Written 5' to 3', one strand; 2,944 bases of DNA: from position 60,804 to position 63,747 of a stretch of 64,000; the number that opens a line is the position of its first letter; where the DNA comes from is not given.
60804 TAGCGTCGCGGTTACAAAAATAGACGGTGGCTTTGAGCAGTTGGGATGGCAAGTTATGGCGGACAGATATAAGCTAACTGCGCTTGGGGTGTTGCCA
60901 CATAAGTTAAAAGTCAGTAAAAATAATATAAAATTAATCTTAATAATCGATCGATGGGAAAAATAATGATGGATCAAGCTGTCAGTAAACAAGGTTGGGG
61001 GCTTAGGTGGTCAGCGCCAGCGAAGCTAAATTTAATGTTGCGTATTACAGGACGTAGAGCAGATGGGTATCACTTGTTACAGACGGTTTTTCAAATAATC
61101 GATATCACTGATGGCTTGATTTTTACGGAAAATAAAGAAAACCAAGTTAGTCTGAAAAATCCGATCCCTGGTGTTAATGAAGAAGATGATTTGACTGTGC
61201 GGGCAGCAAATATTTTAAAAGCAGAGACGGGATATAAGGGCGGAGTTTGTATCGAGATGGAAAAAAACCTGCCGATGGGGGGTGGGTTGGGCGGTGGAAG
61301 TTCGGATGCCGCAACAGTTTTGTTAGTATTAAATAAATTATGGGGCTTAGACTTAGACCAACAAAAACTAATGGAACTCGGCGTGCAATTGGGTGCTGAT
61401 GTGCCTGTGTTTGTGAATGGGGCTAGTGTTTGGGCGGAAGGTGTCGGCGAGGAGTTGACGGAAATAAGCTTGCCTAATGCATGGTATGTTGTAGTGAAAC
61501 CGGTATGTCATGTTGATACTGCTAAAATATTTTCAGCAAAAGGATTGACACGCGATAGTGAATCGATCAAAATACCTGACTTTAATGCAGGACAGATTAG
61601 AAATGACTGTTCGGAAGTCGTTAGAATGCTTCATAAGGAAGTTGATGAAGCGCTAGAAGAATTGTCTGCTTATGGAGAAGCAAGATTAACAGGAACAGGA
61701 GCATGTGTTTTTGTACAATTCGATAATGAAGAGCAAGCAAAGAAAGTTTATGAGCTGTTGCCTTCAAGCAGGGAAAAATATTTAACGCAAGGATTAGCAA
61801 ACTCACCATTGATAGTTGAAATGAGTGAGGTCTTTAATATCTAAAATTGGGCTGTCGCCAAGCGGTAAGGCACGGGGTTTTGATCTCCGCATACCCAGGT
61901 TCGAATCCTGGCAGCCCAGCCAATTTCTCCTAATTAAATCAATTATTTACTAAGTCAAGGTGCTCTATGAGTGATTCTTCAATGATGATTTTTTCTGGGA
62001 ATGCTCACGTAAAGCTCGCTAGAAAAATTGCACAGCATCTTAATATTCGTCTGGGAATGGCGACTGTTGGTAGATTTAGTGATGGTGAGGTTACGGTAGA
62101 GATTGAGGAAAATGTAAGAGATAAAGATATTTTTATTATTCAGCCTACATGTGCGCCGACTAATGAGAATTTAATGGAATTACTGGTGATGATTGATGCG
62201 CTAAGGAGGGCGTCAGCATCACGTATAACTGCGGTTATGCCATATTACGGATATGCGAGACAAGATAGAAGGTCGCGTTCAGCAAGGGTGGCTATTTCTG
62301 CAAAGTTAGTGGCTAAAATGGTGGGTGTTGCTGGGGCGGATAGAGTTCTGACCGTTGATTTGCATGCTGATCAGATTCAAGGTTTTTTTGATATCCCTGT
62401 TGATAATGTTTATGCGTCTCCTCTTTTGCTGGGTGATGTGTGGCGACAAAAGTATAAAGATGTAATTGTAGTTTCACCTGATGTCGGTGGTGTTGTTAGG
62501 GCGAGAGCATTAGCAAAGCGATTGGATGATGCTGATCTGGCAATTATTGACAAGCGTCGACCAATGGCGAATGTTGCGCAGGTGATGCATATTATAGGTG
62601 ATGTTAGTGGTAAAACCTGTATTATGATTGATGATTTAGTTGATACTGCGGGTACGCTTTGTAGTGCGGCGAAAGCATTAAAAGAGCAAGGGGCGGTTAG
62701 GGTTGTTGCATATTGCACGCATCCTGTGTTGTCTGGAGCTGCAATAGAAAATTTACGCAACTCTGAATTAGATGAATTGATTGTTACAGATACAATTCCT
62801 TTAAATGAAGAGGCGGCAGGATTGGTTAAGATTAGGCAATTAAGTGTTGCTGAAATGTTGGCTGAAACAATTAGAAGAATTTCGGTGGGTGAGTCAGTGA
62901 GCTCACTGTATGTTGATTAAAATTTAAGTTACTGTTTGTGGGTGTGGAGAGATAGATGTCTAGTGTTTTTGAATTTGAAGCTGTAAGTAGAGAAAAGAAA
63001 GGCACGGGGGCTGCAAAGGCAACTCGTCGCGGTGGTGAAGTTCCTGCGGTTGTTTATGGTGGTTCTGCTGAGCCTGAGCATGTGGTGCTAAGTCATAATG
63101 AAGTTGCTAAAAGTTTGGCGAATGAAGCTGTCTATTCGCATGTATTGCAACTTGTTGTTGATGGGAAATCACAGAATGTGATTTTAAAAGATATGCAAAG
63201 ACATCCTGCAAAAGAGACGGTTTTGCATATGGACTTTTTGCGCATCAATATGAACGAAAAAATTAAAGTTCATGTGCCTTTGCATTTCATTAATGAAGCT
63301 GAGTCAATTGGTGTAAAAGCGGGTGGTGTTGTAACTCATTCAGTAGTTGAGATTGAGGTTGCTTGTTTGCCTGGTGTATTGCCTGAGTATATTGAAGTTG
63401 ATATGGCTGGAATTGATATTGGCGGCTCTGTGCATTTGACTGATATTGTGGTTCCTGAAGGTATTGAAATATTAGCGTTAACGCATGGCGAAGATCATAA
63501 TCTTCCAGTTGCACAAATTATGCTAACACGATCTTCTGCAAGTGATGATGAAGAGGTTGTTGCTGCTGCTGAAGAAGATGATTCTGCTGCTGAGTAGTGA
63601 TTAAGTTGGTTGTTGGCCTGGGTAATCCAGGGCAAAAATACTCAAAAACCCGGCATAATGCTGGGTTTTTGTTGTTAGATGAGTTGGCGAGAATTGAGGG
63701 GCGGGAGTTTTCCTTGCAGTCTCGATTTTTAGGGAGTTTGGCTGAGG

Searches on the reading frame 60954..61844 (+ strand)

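Call 77: search_protein_families(library=pfam, proteins=[window:60954-61844:+], max_evalue=0.000001)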
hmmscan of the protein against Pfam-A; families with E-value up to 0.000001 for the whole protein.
window:60954-61844:+ (296 aa): 2 families
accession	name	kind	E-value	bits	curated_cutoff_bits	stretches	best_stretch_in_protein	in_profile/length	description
PF00288.32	GHMP_kinases_N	-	2.9e-18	66.3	22.3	1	80-156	2-86/87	GHMP kinases N terminal domain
PF08544.19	GHMP_kinases_C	-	6.6e-10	39.7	21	1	219-267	25-77/85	GHMP kinases C terminal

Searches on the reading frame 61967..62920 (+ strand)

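Call 77: search_protein_families(library=pfam, proteins=[window:61967-62920:+], max_evalue=0.000001)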
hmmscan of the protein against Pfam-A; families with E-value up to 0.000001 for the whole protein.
window:61967-62920:+ (317 aa): 3 families
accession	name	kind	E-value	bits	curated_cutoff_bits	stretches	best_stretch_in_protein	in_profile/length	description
PF13793.12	Pribosyltran_N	-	2.3e-52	176.2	25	1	6-123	1-117/117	N-terminal domain of ribose phosphate pyrophosphokinase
PF14572.12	Pribosyl_synth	-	4.7e-29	102.1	27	1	206-315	74-183/184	Phosphoribosyl synthetase-associated domain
PF00156.33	Pribosyltran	-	4.1e-20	72.1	26.3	1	160-252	24-124/158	Phosphoribosyl transferase domain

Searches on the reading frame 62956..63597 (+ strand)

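Call 77: search_protein_families(library=pfam, proteins=[window:62956-63597:+], max_evalue=0.000001)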
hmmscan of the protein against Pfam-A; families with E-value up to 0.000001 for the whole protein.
window:62956-63597:+ (213 aa): 2 families
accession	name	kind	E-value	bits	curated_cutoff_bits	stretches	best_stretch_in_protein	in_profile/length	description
PF01386.24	Ribosomal_L25p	-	6e-25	88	23.6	1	8-94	2-82/82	Ribosomal L25p family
PF14693.11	Ribosomal_TL5_C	-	4.6e-24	85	27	1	102-189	1-81/84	Ribosomal protein TL5, C-terminal domain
